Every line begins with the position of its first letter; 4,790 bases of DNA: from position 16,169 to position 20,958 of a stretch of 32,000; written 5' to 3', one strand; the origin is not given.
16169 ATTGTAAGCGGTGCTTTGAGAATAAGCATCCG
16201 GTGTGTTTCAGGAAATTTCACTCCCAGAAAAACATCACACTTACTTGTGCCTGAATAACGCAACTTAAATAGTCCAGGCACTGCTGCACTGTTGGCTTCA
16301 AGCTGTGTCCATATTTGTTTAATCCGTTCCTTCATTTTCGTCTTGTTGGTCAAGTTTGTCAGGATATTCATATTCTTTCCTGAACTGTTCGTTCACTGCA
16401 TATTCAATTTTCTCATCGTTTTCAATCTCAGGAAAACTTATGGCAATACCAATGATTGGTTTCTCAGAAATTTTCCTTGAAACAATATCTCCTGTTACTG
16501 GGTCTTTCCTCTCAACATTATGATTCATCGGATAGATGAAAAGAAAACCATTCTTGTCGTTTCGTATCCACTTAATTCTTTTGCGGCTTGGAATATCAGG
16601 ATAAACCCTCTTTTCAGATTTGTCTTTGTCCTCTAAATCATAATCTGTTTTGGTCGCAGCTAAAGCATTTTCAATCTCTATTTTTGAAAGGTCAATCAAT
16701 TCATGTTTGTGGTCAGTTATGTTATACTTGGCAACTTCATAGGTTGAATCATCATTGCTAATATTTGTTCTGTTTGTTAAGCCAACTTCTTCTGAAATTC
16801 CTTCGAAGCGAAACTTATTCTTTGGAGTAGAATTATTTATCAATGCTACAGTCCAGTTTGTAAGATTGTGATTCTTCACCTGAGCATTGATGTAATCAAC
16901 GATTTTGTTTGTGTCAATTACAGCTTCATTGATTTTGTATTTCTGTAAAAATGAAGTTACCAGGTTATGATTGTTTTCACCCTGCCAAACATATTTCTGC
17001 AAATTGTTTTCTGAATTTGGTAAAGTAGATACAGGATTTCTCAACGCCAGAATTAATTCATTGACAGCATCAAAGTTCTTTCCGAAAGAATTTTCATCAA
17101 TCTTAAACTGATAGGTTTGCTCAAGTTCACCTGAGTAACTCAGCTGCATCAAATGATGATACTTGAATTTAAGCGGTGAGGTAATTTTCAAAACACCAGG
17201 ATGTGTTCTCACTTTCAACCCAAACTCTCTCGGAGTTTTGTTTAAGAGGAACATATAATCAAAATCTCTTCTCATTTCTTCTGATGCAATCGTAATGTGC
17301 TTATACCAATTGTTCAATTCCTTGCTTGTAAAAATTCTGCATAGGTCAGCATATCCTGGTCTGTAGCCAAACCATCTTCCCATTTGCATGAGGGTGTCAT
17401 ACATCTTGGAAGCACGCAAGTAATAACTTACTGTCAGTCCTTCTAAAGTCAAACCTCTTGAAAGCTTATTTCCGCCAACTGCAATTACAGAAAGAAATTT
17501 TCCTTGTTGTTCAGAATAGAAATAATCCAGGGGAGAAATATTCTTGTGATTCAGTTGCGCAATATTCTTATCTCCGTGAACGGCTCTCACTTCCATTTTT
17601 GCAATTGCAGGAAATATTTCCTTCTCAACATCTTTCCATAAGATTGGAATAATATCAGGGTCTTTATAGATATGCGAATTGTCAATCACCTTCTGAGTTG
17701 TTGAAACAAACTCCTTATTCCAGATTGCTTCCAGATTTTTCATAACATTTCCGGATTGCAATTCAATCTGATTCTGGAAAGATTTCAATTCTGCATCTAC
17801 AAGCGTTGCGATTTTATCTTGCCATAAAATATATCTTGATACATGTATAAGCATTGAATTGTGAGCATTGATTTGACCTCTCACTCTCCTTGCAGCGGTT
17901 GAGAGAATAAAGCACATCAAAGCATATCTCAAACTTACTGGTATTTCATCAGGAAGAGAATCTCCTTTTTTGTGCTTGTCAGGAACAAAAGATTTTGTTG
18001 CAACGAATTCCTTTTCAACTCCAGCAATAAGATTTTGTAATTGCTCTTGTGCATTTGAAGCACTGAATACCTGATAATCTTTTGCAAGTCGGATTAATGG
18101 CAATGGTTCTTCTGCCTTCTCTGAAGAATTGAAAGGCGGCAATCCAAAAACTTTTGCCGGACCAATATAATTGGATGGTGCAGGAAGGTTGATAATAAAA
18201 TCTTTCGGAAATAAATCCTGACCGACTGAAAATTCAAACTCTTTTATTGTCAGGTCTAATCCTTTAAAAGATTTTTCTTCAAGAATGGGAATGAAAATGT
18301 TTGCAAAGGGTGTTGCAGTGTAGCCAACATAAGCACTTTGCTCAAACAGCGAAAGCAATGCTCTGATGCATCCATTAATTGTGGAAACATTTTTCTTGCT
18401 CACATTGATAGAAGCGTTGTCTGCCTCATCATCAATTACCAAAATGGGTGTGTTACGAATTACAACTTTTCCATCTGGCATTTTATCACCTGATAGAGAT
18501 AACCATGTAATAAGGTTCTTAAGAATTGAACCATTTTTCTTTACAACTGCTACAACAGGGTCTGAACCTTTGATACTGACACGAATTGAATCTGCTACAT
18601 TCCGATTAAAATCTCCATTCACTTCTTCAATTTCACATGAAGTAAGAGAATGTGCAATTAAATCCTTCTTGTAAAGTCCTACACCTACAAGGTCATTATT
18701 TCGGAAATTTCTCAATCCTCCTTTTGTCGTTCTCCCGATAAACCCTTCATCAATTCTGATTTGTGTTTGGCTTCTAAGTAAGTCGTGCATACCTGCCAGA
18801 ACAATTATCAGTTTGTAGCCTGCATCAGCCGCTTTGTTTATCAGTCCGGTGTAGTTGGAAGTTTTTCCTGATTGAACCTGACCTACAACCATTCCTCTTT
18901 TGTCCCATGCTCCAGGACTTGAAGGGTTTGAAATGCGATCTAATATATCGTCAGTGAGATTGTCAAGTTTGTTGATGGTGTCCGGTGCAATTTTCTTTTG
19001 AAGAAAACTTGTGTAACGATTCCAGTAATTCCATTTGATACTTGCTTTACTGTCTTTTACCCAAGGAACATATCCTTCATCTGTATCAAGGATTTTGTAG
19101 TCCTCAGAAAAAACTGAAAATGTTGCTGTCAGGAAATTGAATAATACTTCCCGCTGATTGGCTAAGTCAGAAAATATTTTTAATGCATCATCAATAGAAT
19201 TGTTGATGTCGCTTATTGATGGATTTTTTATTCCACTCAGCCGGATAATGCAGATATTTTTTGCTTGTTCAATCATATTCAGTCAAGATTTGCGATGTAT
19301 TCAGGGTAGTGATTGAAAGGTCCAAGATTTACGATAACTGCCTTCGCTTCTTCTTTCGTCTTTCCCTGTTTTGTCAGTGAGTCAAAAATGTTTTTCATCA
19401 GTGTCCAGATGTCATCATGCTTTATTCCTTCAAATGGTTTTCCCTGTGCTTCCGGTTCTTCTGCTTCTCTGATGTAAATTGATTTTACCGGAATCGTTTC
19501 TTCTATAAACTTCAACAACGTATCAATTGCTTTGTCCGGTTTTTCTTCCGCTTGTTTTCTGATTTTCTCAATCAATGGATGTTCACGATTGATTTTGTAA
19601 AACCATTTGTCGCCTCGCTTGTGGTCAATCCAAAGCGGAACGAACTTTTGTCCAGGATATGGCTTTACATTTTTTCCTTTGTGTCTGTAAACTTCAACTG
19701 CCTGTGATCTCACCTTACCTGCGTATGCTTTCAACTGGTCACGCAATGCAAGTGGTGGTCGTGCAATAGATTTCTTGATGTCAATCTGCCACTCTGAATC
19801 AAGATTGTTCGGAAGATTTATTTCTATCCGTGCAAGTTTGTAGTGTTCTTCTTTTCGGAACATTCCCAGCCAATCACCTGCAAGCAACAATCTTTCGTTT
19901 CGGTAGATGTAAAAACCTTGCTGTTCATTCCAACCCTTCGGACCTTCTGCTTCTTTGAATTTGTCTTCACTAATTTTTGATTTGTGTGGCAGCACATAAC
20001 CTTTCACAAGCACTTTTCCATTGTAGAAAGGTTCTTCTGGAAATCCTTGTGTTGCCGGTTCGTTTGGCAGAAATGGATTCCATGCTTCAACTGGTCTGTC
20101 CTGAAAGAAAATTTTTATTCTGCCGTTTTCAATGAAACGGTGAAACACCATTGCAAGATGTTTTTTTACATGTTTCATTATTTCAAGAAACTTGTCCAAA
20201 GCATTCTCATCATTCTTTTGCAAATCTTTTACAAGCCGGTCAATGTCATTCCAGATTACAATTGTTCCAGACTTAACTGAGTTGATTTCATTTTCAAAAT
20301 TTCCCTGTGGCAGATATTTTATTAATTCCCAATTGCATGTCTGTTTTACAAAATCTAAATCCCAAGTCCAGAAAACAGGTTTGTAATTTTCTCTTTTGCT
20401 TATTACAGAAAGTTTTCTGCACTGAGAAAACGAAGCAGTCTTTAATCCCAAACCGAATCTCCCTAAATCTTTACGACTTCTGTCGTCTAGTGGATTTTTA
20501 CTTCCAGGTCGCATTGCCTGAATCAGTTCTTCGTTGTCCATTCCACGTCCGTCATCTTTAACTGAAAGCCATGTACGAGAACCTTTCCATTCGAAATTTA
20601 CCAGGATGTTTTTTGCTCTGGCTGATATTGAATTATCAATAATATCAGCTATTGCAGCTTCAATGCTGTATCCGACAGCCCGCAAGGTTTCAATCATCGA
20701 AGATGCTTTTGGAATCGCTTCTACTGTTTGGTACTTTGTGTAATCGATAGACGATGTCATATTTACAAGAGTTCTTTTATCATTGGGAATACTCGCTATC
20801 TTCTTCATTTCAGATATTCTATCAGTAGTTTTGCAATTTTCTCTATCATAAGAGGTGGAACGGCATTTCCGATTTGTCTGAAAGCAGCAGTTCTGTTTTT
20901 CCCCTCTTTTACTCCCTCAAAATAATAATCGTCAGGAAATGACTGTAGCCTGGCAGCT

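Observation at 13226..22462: Six-gene translationally coupled operon vsr-dcm-GHKL ATPase-Z1-PD-(D/E)XK-AIPR: candidate multi-subunit, m5C-linked defence system of unknown mechanism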

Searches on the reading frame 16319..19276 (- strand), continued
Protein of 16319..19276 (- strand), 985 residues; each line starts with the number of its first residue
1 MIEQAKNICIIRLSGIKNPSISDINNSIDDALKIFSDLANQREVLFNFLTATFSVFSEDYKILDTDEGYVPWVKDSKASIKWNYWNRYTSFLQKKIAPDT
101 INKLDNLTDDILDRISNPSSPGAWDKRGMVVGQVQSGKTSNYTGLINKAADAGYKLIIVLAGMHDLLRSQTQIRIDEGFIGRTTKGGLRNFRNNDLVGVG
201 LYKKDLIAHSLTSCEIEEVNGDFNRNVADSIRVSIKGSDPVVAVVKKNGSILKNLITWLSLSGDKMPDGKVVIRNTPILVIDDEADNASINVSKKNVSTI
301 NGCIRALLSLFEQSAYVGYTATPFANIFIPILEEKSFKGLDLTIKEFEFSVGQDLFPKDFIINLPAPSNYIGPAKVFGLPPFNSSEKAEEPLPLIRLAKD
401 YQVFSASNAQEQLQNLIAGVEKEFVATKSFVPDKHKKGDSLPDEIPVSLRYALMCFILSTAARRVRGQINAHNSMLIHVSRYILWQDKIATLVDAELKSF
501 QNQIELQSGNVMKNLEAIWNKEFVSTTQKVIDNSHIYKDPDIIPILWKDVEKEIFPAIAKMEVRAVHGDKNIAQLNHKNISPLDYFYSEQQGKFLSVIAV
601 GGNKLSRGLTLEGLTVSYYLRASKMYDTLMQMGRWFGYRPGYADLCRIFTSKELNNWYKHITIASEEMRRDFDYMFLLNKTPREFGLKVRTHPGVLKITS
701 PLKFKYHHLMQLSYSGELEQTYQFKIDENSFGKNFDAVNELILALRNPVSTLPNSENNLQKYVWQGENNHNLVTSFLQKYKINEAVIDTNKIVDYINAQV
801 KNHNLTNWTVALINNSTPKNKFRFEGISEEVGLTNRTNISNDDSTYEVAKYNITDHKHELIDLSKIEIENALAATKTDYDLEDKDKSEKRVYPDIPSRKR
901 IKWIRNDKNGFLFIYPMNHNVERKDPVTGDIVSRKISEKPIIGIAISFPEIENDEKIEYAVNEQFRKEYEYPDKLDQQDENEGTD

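Call 84: search_dna_similar(query=window:16322-19276:-, collection=plasmids, mode=protein, max_rows=25, max_evalue=1e-10)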
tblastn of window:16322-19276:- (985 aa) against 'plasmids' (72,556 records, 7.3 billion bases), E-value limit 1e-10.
Records with a match: 33; places in all: 33; records where one place covers at least 80% of the query: 21.
Best place of each record, by identity: <60% 33.
By first word of the organism name: Rhizobium 5; Agrobacterium 3; Streptomyces 3; Hymenobacter 2; Azospirillum 2; Neorhizobium 2; Ensifer 2; Priestia 2; Thalassospira 1; Acetoanaerobium 1; and 10 more.
By predicted mobility (MOB-suite, as given by PLSDB): non-mobilizable 23; conjugative 5; mobilizable 5.
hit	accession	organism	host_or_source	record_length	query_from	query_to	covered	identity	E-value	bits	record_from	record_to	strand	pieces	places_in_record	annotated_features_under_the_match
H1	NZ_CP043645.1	Hymenobacter sp. NBH84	pure culture,soil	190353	3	969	98%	41.7%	0e+0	775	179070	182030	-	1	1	Z1 domain-containing protein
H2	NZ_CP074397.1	Agrobacterium salinitolerans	Cotton,tiaaue sample,root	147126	24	962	95%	38.4%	0e+0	598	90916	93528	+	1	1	Z1 domain-containing protein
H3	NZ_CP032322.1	Azospirillum argentinense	soil sample,Agricultural field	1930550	1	962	98%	36.8%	0e+0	595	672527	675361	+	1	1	record has no annotation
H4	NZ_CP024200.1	Thalassospira marina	-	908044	42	962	94%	36.0%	2e-159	528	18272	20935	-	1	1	Z1 domain-containing protein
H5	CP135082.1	Agrobacterium pusense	Single cell,Heavy rainforest soil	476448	42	973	95%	35.1%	3e-160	530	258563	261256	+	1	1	record has no annotation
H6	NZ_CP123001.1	Neorhizobium petrolearium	single cell,petroleum contaminated soil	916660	42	973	95%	34.7%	2e-157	522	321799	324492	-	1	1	Z1 domain-containing protein | PD-(D/E)XK motif protein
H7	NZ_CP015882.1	Ensifer adhaerens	silty clay loam soil (pH 6.1)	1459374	70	968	91%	35.1%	6e-139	468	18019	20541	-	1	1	none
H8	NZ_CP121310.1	Ensifer adhaerens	bacterial colony,soil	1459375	70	968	91%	35.1%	6e-139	468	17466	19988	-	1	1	none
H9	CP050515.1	Rhizobium leguminosarum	Trifolium repens,cell culture,root ...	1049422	84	972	90%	34.2%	6e-127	433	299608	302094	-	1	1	Z1 domain-containing protein | PD-(D/E)XK motif protein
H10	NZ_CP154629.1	Acetoanaerobium noterae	cell culture,Sludge of a digestion ...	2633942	55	969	93%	32.8%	4e-121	416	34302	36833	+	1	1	none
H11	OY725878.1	Subdoligranulum variabile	-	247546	62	871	82%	36.1%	2e-120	414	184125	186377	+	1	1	record has no annotation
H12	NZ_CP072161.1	Rhizobium sp. B230/85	Himalayan blackberry,cell culture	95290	84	968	90%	32.9%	6e-123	421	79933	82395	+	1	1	Z1 domain-containing protein | hypothetical protein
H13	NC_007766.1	Rhizobium etli CFN 42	-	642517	88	949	88%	33.6%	6e-127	433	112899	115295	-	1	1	Z1 domain-containing protein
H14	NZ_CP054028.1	Rhizobium hidalgonense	Pisum sativum l. (pea),Pure culture,Pea ...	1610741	88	949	88%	33.6%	1e-130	444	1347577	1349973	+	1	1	record has no annotation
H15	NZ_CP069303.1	Shinella sp. PSBB067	monoisolate,Minnesota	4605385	49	970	94%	31.3%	5e-103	362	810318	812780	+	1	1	none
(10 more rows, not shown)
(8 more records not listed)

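Call 85: search_dna_similar(query=window:16322-19276:-, collection=phages, mode=protein, max_rows=15, max_evalue=1e-10)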
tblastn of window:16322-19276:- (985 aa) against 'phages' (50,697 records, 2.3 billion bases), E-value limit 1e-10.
Records with a match: 5; places in all: 5; records where one place covers at least 80% of the query: 2.
Best place of each record, by identity: <60% 5.
By first word of the organism name: Bacteriophage 5.
By host as written in the record: - 5.
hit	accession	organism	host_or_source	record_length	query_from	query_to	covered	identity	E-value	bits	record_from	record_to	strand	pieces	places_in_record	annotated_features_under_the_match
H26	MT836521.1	Bacteriophage sp.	human fecal samples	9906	31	950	93%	32.8%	1e-128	436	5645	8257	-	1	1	record has no annotation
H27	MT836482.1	Bacteriophage sp.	human fecal samples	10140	40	965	94%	30.2%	1e-94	335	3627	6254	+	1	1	record has no annotation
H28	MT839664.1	Bacteriophage sp.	human fecal samples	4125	267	952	70%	33.0%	7e-93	327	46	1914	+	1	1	record has no annotation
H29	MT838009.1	Bacteriophage sp.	human fecal samples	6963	84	721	65%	34.9%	8e-89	318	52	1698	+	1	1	record has no annotation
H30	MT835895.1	Bacteriophage sp.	human fecal samples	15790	58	814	77%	28.5%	4e-71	265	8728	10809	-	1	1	record has no annotation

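Call 86: get_annotated_region(hit=H1, flank=7000)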
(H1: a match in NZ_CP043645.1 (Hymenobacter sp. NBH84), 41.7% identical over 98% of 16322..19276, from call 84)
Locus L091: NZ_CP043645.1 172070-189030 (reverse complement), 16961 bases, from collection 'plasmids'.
description: Hymenobacter sp. NBH84 plasmid unnamed1, complete sequence
organism: Hymenobacter sp. NBH84 (NCBI taxid 2596915)
taxonomy: Bacteria; Bacteroidota; Cytophagia; Cytophagales; Hymenobacteraceae; Hymenobacter; Hymenobacter sp. NBH84
host: -; source: pure culture,soil; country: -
typing (MOB-suite, as given by PLSDB): non-mobilizable
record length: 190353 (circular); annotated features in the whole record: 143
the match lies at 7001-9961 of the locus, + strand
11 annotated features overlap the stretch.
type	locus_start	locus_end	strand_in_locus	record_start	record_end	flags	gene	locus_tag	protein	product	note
CDS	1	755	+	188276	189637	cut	-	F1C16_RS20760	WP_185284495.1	DNA cytosine methyltransferase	GO:0006304 - DNA modification [Evidence IEA]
CDS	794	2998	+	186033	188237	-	-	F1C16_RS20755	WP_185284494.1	sensor histidine kinase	-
CDS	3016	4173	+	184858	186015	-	-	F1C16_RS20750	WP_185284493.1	hypothetical protein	-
CDS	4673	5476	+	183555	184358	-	-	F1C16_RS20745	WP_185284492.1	DUF3883 domain-containing protein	-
CDS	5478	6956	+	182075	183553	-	-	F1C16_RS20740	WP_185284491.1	ATP-binding protein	-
CDS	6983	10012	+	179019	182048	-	-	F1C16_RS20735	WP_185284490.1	Z1 domain-containing protein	-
CDS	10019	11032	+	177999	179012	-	-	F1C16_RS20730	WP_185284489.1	PD-(D/E)XK motif protein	-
CDS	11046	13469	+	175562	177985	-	-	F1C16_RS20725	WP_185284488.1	AIPR family protein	-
CDS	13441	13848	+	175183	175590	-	-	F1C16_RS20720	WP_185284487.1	hypothetical protein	-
CDS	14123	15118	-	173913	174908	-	-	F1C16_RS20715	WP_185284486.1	DUF4238 domain-containing protein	-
CDS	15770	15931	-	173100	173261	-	-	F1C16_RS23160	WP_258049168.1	DUF4113 domain-containing protein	-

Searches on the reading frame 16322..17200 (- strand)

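Call 90: search_protein_families(library=pfam, proteins=[window:16322-17200:-], max_evalue=10)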
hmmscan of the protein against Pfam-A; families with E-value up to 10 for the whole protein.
window:16322-17200:- (293 aa): 3 families
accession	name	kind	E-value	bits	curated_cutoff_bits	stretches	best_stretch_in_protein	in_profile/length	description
PF20350.3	DUF6645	-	0.0067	16.9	27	1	44-135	17-96/119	Family of unknown function (DUF6645)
PF05510.18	Sarcoglycan_2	-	0.052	13.9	24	1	196-235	35-74/95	Sarcoglycan alpha/epsilon N-terminal domain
PF24856.1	AraA_central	-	0.9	10.4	24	1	139-203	12-77/148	L-arabinose isomerase central domain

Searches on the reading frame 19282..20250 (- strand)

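Call 90: search_protein_families(library=pfam, proteins=[window:19282-20250:-], max_evalue=10)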
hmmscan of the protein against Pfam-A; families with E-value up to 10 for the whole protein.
window:19282-20250:- (323 aa): 3 families
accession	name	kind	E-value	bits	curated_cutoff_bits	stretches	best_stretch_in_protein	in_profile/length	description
PF00619.27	CARD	-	0.083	13.3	23.9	1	5-36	51-82/85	Caspase recruitment domain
PF13972.11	TetR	-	0.16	12.2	25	1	9-48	46-85/144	Bacterial transcriptional repressor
PF14581.11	SseB_C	-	0.18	12.4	22.5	1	233-276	11-54/106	SseB protein C-terminal domain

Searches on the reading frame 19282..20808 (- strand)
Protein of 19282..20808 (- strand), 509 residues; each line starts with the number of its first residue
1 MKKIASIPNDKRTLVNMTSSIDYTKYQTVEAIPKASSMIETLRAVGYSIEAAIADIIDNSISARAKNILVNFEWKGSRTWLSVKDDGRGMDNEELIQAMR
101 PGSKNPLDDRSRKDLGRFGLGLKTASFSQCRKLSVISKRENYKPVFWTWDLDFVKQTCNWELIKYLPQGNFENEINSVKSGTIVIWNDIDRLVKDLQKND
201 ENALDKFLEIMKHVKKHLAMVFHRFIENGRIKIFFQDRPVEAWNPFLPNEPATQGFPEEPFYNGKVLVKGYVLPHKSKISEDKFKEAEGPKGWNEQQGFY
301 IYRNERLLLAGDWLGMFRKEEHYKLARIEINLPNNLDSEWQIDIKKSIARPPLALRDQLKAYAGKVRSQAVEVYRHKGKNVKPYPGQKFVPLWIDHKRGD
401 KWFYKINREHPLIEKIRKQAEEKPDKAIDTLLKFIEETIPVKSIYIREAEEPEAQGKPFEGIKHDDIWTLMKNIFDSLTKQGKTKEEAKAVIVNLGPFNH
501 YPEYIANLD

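Call 3: search_protein_families(library=pfam, proteins=[window:19282-20808:-], max_evalue=0.01)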
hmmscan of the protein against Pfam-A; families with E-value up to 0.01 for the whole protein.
window:19282-20808:- (509 aa): 2 families
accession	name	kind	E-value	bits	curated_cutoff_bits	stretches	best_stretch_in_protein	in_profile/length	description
PF13589.12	HATPase_c_3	-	2.5e-33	115.4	25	1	47-182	1-137/137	Histidine kinase-, DNA gyrase B-, and HSP90-like ATPase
PF02518.31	HATPase_c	-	2.2e-07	31.7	26.4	1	50-125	7-80/111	Histidine kinase-, DNA gyrase B-, and HSP90-like ATPase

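Call 4: search_protein_families(library=padloc, proteins=[window:19282-20808:-], max_evalue=0.01)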
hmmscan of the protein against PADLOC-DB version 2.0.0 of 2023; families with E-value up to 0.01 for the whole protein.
window:19282-20808:- (509 aa): 2 families
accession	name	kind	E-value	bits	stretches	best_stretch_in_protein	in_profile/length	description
PDLC02204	MzaB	-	5.9e-118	392.5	1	30-508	6-491/500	-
PDLC03419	REase_II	-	0.0028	14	1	45-150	20-132/695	Type II restriction enzyme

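Call 57: search_solved_structures(query=window:19282-20808:-, max_evalue=0.01)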
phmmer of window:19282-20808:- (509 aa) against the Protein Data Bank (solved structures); distinct sequences matched with E-value up to 0.01: 1.
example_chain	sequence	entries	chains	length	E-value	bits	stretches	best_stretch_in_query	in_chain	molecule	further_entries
7k7t_A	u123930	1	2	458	0.0089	18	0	51-136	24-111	Isoform 3 of MORC family CW-type zinc finger protein 4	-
